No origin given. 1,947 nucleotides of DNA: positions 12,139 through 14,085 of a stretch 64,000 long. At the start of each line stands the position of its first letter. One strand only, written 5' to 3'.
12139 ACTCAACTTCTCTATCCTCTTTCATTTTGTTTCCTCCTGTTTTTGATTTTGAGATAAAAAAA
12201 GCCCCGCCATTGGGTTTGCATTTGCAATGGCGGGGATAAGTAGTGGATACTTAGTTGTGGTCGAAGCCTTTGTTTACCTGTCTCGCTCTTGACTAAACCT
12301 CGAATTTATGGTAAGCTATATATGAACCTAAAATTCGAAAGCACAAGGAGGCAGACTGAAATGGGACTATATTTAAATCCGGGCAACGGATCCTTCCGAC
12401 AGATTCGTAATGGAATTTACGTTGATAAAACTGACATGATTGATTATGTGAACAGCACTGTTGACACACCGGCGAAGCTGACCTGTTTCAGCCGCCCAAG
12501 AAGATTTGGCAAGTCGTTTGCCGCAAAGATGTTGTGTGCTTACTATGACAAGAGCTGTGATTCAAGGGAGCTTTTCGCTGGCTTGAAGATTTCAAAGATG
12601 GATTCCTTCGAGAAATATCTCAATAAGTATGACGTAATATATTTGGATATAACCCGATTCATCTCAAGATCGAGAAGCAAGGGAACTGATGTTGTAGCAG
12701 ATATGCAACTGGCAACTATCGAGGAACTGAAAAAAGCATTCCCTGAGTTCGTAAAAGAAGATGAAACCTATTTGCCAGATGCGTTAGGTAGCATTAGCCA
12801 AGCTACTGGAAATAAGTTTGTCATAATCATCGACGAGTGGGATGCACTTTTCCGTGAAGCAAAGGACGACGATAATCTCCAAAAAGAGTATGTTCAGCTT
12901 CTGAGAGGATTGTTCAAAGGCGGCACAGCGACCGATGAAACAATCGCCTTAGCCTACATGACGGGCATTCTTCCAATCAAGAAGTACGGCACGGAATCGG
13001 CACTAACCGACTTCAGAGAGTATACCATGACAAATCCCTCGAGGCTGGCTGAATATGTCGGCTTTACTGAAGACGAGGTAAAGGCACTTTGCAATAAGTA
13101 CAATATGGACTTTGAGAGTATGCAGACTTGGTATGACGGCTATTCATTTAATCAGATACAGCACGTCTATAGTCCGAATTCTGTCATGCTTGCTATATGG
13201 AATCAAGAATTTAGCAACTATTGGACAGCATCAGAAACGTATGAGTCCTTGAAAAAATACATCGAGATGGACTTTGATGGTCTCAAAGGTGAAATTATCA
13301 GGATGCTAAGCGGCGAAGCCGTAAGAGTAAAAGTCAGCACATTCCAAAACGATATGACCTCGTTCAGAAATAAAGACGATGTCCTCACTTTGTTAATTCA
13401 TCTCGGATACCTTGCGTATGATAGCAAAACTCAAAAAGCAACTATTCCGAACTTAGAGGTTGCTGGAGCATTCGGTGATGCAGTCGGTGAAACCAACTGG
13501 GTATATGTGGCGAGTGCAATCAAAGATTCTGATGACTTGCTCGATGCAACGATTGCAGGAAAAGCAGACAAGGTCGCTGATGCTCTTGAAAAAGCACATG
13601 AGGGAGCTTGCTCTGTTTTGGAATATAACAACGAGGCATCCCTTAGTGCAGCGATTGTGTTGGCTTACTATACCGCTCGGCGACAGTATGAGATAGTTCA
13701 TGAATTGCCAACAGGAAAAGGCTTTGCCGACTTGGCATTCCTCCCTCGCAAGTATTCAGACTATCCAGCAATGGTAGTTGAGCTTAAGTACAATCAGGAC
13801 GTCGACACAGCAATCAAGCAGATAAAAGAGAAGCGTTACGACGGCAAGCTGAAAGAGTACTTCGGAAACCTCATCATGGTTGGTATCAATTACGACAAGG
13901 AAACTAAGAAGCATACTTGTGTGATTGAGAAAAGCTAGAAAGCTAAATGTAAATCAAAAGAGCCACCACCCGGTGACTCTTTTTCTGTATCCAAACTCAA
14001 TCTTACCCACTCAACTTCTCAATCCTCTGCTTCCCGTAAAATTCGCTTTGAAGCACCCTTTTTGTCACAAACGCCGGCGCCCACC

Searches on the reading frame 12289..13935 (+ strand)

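Call 59: search_protein_families(library=pfam, proteins=[window:12289-13935:+], max_evalue=0.001)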
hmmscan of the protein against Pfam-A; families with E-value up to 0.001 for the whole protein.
window:12289-13935:+ (549 aa): 2 families
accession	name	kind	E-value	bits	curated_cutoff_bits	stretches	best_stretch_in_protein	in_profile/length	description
PF09820.16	AAA-ATPase_like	-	2.1e-31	109.8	26.1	1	35-233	6-198/201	Predicted AAA-ATPase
PF08011.17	PDDEXK_9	-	3.2e-10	40.3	25.5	1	455-541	8-101/105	PD-(D/E)XK nuclease superfamily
